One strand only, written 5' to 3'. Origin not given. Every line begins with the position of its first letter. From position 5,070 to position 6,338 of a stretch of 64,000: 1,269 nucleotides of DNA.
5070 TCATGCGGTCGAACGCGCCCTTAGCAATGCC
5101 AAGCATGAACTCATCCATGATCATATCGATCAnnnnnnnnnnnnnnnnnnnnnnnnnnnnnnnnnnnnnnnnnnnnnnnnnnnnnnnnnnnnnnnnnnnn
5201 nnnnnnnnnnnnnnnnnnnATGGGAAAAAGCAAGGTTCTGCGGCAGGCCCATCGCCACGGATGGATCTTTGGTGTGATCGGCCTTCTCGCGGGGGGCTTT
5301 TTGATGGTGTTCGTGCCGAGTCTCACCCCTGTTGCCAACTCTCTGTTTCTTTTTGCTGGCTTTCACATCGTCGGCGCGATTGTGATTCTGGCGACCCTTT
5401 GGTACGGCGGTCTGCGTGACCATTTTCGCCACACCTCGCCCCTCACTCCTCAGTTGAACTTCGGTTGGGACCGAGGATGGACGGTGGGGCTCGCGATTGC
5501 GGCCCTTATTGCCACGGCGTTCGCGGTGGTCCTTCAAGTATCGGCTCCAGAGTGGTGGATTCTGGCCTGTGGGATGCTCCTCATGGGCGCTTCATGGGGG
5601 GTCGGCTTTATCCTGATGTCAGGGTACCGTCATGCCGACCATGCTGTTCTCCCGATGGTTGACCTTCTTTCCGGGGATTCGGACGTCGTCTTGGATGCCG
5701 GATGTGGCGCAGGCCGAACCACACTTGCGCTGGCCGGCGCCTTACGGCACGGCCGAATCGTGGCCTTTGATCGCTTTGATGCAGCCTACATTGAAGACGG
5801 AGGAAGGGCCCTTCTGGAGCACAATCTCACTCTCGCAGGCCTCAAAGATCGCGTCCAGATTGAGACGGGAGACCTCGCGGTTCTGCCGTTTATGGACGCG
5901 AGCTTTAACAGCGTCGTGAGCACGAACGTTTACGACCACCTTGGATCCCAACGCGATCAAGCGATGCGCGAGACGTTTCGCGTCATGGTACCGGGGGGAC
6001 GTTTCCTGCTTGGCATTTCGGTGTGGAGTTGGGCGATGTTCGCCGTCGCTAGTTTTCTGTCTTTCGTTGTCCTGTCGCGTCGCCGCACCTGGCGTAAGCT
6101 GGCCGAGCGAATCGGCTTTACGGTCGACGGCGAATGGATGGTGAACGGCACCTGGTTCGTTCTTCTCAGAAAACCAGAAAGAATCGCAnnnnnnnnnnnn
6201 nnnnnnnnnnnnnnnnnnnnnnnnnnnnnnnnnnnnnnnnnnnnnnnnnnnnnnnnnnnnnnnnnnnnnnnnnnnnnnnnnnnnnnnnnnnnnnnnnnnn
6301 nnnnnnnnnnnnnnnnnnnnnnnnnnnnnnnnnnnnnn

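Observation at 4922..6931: Metal-sensor / membrane methyltransferase / RcnA efflux operon with a perfect palindromic operator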

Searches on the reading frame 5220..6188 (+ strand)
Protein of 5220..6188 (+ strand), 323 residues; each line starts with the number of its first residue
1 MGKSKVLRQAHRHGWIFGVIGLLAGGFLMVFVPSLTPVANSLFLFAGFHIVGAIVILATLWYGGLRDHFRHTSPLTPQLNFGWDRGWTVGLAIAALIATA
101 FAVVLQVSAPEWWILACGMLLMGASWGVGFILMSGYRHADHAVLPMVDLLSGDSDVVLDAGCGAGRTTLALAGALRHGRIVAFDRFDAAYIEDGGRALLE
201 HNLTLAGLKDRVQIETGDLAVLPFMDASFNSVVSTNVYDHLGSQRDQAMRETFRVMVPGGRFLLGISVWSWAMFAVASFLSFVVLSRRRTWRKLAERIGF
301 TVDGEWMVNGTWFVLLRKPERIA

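Call 6: search_protein_families(library=pfam, proteins=[window:5220-6188:+], max_evalue=0.01)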
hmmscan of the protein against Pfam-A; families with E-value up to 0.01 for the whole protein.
window:5220-6188:+ (323 aa): 8 families
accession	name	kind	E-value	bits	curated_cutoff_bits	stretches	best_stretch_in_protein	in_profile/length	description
PF08241.18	Methyltransf_11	-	1.7e-13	51.4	21.2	1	158-263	1-94/95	Methyltransferase domain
PF13649.12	Methyltransf_25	-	4e-13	50.3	27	1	157-260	1-97/97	Methyltransferase domain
PF13847.12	Methyltransf_31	-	8.4e-11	42.2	27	1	154-264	4-109/145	Methyltransferase domain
PF08242.18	Methyltransf_12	-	1.5e-09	38.9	30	1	158-262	1-98/98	Methyltransferase domain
PF13489.12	Methyltransf_23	-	3.8e-05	23.9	27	1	152-302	21-161/164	Methyltransferase domain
PF01209.24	Ubie_methyltran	-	7.5e-05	22.6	20.1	1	155-264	49-152/233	ubiE/COQ5 methyltransferase family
PF20922.3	Anamorsin_N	-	0.0056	16.9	27.1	1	204-264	26-87/163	Anamorsin, N-terminal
PF02353.26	CMAS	-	0.0063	16.3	27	0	155-264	64-164/273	Mycolic acid cyclopropane synthetase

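Call 7: search_protein_families(library=ncbifam, proteins=[window:5220-6188:+], max_evalue=0.01)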
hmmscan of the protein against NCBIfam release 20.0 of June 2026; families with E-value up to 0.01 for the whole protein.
window:5220-6188:+ (323 aa): 30 families (the best 25 are shown)
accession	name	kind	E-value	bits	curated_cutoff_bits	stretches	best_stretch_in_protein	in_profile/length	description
NF047649.1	MTase_UXPK_star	exception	6e-14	51.7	460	1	154-265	78-182/283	methyltransferase/UXPK-star double selenoprotein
NF041537.1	ArsM_AhpD_UU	exception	1.3e-11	43.8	510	1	155-265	78-181/345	arsenite methyltransferase/AhpD domain selenoprotein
NF041536.1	ArsM_DUF2284_UU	exception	3.3e-10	38.9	575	1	155-265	78-181/459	arsenite methyltransferase/DUF2284 domain selenoprotein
NF040539.1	AST_met_ArsM_2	exception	1.7e-09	37.9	240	1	151-263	54-162/262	putative arsinothricin biosynthesis methyltransferase ArsM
NF008823.0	PRK11873.1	subfamily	6.9e-08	32.3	263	1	154-264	78-181/272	arsenite methyltransferase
NF045667.1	MTase_DVU1556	equivalog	2.5e-07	30.4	155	1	154-264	23-119/213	DVU_1556 family methyltransferase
NF043040.1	corrin_prot_MT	hypoth_equivalog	3.2e-07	30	180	1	147-269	35-152/216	corrinoid protein-associated methyltransferase CpaM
NF052510.1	methyltran_MpqE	exception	4.7e-07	29.4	335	1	153-263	46-150/234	methyl-plastoquinone biosynthesis methyltransferase MpqE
NF041820.1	daptide_MTase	equivalog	8.7e-07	28.6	175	1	140-266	23-144/243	daptide-type RiPP biosynthesis methyltransferase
NF001241.0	PRK00216.1-2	equivalog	2.1e-06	27.6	327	1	144-275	44-159/231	demethylmenaquinone methyltransferase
NF001240.0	PRK00216.1-1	equivalog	1.8e-05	23.9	378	1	156-268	66-173/251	bifunctional demethylmenaquinone methyltransferase/2-methoxy-6-polyprenyl-1,4-benzoquinol methylase UbiE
TIGR02072.1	BioC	equivalog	3.9e-05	23.6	184.95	1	151-264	28-132/244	malonyl-ACP O-methyltransferase BioC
TIGR01934.1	MenG_MenH_UbiE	subfamily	9.6e-05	21.8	158.35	1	153-264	39-142/223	ubiquinone/menaquinone biosynthesis methyltransferase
NF007610.0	PRK10258.1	equivalog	0.00013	21.4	342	1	153-262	42-136/251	malonyl-ACP O-methyltransferase BioC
NF045825.1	FAmtase_mtf2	equivalog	0.00013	21.3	400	1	156-264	61-158/248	fatty-acid O-methyltransferase Mtf2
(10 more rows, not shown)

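Call 8: find_homologous_proteins(query=window:5220-6188:+, max_evalue=0.00001)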
Query window:5220-6188:+ (323 aa): 189 proteins with E <= 0.00001 among 8000 candidates; the best 120 are listed.
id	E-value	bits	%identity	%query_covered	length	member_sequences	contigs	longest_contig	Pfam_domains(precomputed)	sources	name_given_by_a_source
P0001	1.1e-137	477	68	98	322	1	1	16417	PF13847.13,PF13489.13,PF13649.13,PF01209.25,PF08241.19,PF08242.19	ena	-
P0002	5.4e-134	465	67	99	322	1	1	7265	PF13847.13,PF13489.13,PF13649.13,PF01209.25,PF08241.19,PF08242.19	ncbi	-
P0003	1.5e-129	450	65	99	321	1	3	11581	PF13847.13,PF13489.13,PF13649.13,PF01209.25,PF08241.19,PF08242.19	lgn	-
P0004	3.2e-129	449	64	100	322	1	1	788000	PF13847.13,PF13489.13,PF13649.13,PF01209.25,PF08241.19,PF08242.19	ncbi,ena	-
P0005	9.7e-117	408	61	95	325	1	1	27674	PF13847.13,PF13489.13,PF13649.13,PF20922.4,PF01209.25,PF08241.19,PF08242.19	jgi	jgi:SAM-dependent methyltransferase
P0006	1.6e-112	394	58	97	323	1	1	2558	PF13847.13,PF13489.13,PF13649.13,PF01209.25,PF08241.19,PF08242.19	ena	-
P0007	5.6e-111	389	59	95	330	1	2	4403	PF13847.13,PF13489.13,PF13649.13,PF01209.25,PF08241.19,PF08242.19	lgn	-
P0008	3.7e-109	383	57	97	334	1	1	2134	PF13847.13,PF13489.13,PF13649.13,PF01209.25,PF08241.19,PF08242.19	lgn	-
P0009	5.5e-108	379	56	98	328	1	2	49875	PF13847.13,PF13489.13,PF13649.13,PF01209.25,PF08241.19,PF08242.19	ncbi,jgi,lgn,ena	jgi:SAM-dependent methyltransferase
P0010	5.0e-106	373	56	95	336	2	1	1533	PF13847.13,PF13489.13,PF13649.13,PF01209.25,PF08241.19,PF08242.19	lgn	-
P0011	5.2e-105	369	56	97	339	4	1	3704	PF13847.13,PF13489.13,PF13649.13,PF01209.25,PF08241.19,PF08242.19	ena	-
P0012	7.0e-105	369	57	97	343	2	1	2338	PF13847.13,PF13489.13,PF13649.13,PF01209.25,PF08241.19,PF08242.19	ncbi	-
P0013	1.1e-104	368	56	97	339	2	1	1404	PF13847.13,PF13489.13,PF13649.13,PF20922.4,PF01209.25,PF08241.19,PF08242.19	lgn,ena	-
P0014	4.7e-104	366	55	97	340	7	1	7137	PF13847.13,PF13489.13,PF13649.13,PF01209.25,PF08241.19,PF08242.19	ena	-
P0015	1.1e-103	365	54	97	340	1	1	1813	PF13847.13,PF13489.13,PF13649.13,PF20922.4,PF01209.25,PF08241.19,PF08242.19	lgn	-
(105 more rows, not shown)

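Call 10: find_related_loci(query=A1, collection=genome_contigs, flank=4000)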
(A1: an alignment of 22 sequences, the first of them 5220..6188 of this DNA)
Query A1 (323 aa) in genome_contigs; peptide patterns used: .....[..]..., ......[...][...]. (x = any residue, [..] = any of these).
599 stretches matched a pattern (row limit reached: there are more); 291 encode a relative of the query (tblastn E <= 1e-3); the best 80 are kept; 77 distinct loci.
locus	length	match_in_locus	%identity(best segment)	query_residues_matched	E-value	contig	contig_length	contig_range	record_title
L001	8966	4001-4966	64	1-323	3e-125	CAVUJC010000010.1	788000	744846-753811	MAG: uncultured Alphaproteobacteria bacterium isolate MFD01872.bin.1.37 genome assembly, contig: contig_54488, whole gen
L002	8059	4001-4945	55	8-319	8e-97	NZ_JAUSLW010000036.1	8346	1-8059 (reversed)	MAG: Phenylobacterium sp. isolate E19_concoct.bin.37_sub E19_k141_591023, whole genome shotgun sequence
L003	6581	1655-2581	54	11-318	7e-97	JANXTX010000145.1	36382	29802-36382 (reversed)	MAG: Caulobacteraceae bacterium isolate 339R_metabat_199 339R_k141_449233, whole genome shotgun sequence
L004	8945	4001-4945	55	8-319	3e-96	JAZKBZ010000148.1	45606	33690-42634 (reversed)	MAG: Pseudomonadota bacterium isolate ADI_H3L2_122-bin012_1 ADIH3L2_B012_1_000000000148, whole genome shotgun sequence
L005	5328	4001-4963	55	1-319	4e-96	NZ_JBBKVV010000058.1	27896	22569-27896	MAG: Phenylobacterium sp. isolate metabat_bins.370 k119_4056852, whole genome shotgun sequence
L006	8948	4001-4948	51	8-319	1e-95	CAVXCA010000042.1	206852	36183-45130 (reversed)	MAG: uncultured Alphaproteobacteria bacterium isolate MFD03323.bin.1.128 genome assembly, contig: contig_20581, whole ge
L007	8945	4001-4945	55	8-319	5e-94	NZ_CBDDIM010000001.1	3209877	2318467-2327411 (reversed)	MAG: Phenylobacterium sp. isolate 907e027c-f2f4-47af-a8f0-a901ae0b4667 contig_1, whole genome shotgun sequence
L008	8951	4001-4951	52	8-319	6e-92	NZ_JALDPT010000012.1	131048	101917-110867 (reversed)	Phenylobacterium aquaticum strain KACC 18306 NODE_12_length_131048_cov_264.487_ID_23, whole genome shotgun sequence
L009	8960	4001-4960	50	3-319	1e-91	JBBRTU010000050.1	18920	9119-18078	MAG: Burkholderiales bacterium isolate La2_metabat2.276 La2_metabat2.276_K_1887975L18920_cov_12.9936, whole genome shotg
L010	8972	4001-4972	49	1-320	6e-91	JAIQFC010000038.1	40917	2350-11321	MAG: Terriglobia bacterium isolate SRVP_7 SR-VP_26_10_2019_B_40cm_scaffold_1270, whole genome shotgun sequence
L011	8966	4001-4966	49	4-320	2e-90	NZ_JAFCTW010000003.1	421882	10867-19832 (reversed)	Caulobacter sp. DWR3-1-2 NODE_3_length_421882_cov_97.191563, whole genome shotgun sequence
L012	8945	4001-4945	50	8-319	2e-90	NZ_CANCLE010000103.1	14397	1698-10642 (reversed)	MAG: Phenylobacterium aquaticum isolate JR-MC-F-240519-4 JR-MC-F-240519-C4264, whole genome shotgun sequence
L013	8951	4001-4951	52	8-319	4e-89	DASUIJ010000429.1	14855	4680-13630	MAG TPA_asm: Phenylobacterium sp. isolate SMAG_U1457 k141_823841, whole genome shotgun sequence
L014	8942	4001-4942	50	8-320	4e-87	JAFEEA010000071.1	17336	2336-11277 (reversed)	MAG: Proteobacteria bacterium isolate SZAS AMP-5 LIN-485__71__length-17336, whole genome shotgun sequence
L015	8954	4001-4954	49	2-318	6e-87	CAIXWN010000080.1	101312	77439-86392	MAG: uncultured Caulobacteraceae bacterium isolate Kiruna2_bin-0871 genome assembly, contig: bin-0871:080/279, whole gen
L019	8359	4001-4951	52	9-320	4e-85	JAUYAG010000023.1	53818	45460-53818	MAG: Brevundimonas sp. isolate C18_metabat.bin.66 C18_k141_71607, whole genome shotgun sequence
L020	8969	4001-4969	49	1-320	8e-85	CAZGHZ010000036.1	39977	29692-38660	MAG TPA_asm: uncultured Terracidiphilus sp. isolate binchicken_co3_572 genome assembly, contig: NODE_2921_length_39977_c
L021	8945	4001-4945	50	9-319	1e-84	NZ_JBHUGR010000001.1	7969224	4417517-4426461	Mesorhizobium kowhaii strain ICMP 19512 contig_1, whole genome shotgun sequence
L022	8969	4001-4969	49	5-319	2e-84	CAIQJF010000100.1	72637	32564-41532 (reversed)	MAG: uncultured Caulobacteraceae bacterium isolate Umea_bin-04329 genome assembly, contig: bin-04329:100/100, whole geno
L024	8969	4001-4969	51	1-320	3e-83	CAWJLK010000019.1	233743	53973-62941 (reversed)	MAG: uncultured Acidobacteriaceae bacterium isolate MFD05705.bin.2.20 genome assembly, contig: contig_83225, whole genom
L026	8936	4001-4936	48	9-320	1e-82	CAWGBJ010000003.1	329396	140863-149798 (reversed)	MAG: uncultured Alphaproteobacteria bacterium isolate MFD06714.bin.1.152 genome assembly, contig: contig_11964, whole ge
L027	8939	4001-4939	51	7-318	6e-82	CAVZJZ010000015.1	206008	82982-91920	MAG: uncultured Alphaproteobacteria bacterium isolate MFD06714.bin.2.111 genome assembly, contig: contig_19585, whole ge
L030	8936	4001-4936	49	8-319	7e-81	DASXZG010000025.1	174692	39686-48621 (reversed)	MAG TPA_asm: Caulobacteraceae bacterium isolate SMAG_U4845 k141_1863210, whole genome shotgun sequence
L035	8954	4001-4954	48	3-320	8e-79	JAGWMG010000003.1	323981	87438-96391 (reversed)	MAG: Alphaproteobacteria bacterium isolate REEB202 contig-150_12, whole genome shotgun sequence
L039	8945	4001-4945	49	11-318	8e-88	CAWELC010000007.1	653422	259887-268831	MAG: uncultured delta proteobacterium isolate MFD05674.bin.2.3 genome assembly, contig: contig_39464, whole genome shotg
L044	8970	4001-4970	49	1-320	1e-73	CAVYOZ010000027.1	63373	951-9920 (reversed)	MAG: Terriglobia bacterium isolate MFD06298.bin.2.10 genome assembly, contig: contig_81060, whole genome shotgun sequenc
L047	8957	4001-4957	55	8-319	4e-95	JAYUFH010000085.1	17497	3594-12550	MAG: Pseudomonadota bacterium isolate GFS_7679 GFS_7679_84, whole genome shotgun sequence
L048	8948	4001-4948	53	8-320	4e-85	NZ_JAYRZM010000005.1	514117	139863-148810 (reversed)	MAG: Phenylobacterium sp. isolate SH_SHASGE1bin.12 NODE_11_length_514117_cov_10.870461, whole genome shotgun sequence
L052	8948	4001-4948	35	9-319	9e-61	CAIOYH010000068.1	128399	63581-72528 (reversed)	uncultured bacterium isolate Kiruna_bin-04925 genome assembly, contig: bin-04925:068/230, whole genome shotgun sequence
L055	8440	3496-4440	36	9-318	5e-59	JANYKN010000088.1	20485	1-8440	MAG: Bacteroidetes bacterium isolate GL140_5_metabinner_2 GL140_5_k141_1872495, whole genome shotgun sequence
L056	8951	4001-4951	34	9-320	8e-57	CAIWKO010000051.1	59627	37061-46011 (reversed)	MAG: uncultured Bacteroidales bacterium isolate AlinenLipids_bin-7433 genome assembly, contig: bin-7433:51/70, whole gen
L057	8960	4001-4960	35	5-319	7e-59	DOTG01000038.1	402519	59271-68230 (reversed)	MAG TPA_asm: Marinilabiliales bacterium isolate UBA12394 contig_7, whole genome shotgun sequence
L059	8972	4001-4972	33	1-319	2e-53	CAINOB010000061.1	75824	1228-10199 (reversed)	MAG: uncultured Bacteroidetes bacterium isolate AM-2014_bin-1198 genome assembly, contig: bin-1198:061/130, whole genome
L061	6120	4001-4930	35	13-318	6e-51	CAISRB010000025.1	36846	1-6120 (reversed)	MAG: uncultured Bacteroidales bacterium isolate AM-lipid-02-D10_bin-0834 genome assembly, contig: bin-0834:25/33, whole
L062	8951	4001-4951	34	9-320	3e-50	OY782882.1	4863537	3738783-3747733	MAG: Bacteroidales bacterium isolate 57984f20-7b8f-4c7b-84b7-4034ea6f78da genome assembly, chromosome: 1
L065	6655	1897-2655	35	63-318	7e-48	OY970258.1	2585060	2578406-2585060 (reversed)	MAG: Euryarchaeota archaeon isolate MFD04408.bin.c.2 genome assembly, chromosome: 1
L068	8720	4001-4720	37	80-318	8e-45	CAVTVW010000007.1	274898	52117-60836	MAG: uncultured Methanocellaceae archaeon isolate MFD09286.bin.2.135 genome assembly, contig: contig_75434, whole genome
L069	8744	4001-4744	36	69-317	4e-45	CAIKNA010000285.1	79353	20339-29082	MAG: uncultured Bacteroidales bacterium isolate AlinenLipids_bin-7146 genome assembly, contig: bin-7146:285/409, whole g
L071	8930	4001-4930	34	13-318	8e-50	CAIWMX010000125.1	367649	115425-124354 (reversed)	MAG: uncultured Bacteroidales bacterium isolate AM-2014_bin-2482 genome assembly, contig: bin-2482:125/140, whole genome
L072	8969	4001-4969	46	1-320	3e-64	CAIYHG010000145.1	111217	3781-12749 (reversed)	MAG: uncultured Acidobacteriia bacterium isolate MJ-time_bin-8942 genome assembly, contig: bin-8942:145/200, whole genom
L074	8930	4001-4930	34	13-318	3e-46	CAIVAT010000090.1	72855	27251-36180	MAG: uncultured Bacteroidales bacterium isolate AM-2014_bin-2870 genome assembly, contig: bin-2870:090/195, whole genome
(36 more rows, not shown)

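Call 19: find_encoding_contigs(protein=window:5220-6188:+, flank=3000, max_places=4)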
Protein window:5220-6188:+ (323 aa): 4 contigs read that carry it; 2 places shown.
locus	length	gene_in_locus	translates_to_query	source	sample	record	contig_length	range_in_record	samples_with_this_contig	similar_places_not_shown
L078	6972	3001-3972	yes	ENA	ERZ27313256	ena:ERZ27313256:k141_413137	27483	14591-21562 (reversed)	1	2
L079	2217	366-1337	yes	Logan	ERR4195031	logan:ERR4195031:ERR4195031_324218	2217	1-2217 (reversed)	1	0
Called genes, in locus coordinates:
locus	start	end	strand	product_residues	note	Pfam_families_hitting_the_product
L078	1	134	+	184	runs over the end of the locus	PF22769:DCD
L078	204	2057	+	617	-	PF01541:GIY-YIG (weak), PF27096:UvrC_M, PF02151:UVR (weak), PF22920:UvrC_RNaseH, PF08459:UvrC_RNaseH_dom, PF14520:HHH_5 (weak)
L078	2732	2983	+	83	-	PF02583:Trns_repr_metal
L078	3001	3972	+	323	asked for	PF13847:Methyltransf_31, PF08241:Methyltransf_11, PF08242:Methyltransf_12, PF13649:Methyltransf_25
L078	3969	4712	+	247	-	PF03824:NicO, PF13386:DsbD_2, PF03824:NicO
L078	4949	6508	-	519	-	PF00117:GATase, PF07722:Peptidase_C26 (weak), PF02540:NAD_synthase (faint), PF00958:GMP_synt_C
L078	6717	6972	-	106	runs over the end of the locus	PF02575:YbaB_DNA_bd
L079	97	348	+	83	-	PF02583:Trns_repr_metal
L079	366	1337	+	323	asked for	PF13847:Methyltransf_31, PF08241:Methyltransf_11, PF08242:Methyltransf_12, PF13649:Methyltransf_25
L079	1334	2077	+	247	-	PF03824:NicO, PF13386:DsbD_2, PF03824:NicO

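Call 23: search_solved_structures(query=A1, max_evalue=0.001)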
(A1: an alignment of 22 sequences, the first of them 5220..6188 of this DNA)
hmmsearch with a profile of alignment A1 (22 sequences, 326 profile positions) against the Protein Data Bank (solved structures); distinct sequences matched with E-value up to 0.001: 40.
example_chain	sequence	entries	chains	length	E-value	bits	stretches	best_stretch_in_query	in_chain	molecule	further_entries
3bus_A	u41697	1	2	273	2.2e-12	49.7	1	145-267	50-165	Methyltransferase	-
5gm1_A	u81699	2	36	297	3.4e-11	45.7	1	157-270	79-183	O-methylransferase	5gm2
6uv6_A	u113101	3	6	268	2.4e-10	42.9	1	157-267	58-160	D-glucose O-methyltransferase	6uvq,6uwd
8zc8_A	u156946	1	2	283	1.9e-09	40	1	154-266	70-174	MitM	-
21zq_A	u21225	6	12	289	2e-09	40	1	154-266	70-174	MitM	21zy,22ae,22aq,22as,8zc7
2yqz_A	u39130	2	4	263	2.7e-08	36.3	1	153-266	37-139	Hypothetical protein TTHA0223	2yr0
3mgg_A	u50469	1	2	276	4e-08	35.7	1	158-264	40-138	Methyltransferase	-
1xxl_A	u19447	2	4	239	1.1e-07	34.2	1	157-267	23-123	YcgJ protein | ycgJ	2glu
7qos_A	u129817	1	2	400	3.2e-07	32.7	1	155-267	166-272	Cyclopropane-fatty-acyl-phospholipid synthase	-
1vl5_A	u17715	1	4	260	7.5e-07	31.5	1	142-312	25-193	unknown conserved protein BH2331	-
9fce_A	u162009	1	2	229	1.3e-06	30.7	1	159-266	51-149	SAM dependent methyltransferase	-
3kkz_A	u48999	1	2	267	3.1e-06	29.5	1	150-268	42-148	uncharacterized protein Q5LES9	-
3l8d_A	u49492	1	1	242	3.2e-06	29.4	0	218-271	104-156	Methyltransferase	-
5wp5_A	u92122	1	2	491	3.3e-06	29.4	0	158-267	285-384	Phosphomethylethanolamine N-methyltransferase 2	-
6gkv_A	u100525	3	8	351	4.2e-06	29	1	67-220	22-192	Coclaurine N-methyltransferase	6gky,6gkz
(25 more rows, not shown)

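Call 30: predict_structure(alignment_id=A1)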
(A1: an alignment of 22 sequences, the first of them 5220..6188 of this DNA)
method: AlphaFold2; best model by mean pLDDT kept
length: 323 residues; sequences in the alignment: 22
mean_pLDDT: 76.4   pTM: 0.72
mean pLDDT of the five models: 76.4, 72.4, 71.3, 70.8, 69.3
residues with pLDDT >= 90: 68; 70-90: 142; 50-70: 98; < 50: 15
segments of 3 or more residues with pLDDT < 50: 1-12
pLDDT, mean of each block of 10 residues (from residue 1): 42 58 65 58 59 64 61 62 69 85 86 89 86 71 64 79 74 82 68 74 87 86 93 86 92 95 87 72 78 96 87 92 66
secondary structure, 60 per line:
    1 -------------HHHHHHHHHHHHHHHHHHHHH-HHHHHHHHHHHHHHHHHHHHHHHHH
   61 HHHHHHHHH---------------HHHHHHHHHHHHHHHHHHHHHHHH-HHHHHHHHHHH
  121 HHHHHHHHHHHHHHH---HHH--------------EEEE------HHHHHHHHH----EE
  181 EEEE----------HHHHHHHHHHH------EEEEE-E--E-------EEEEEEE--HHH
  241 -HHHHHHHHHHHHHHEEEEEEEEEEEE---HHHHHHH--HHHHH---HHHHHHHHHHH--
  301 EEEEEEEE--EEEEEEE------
elements in order: H14-34 H36-69 H85-108 H110-135 E156-159 H166-174 E179-184 H195-205 E212-216 E229-235 H242-255 E256-267 H271-277 H280-284 H288-298 E301-308 E311-317
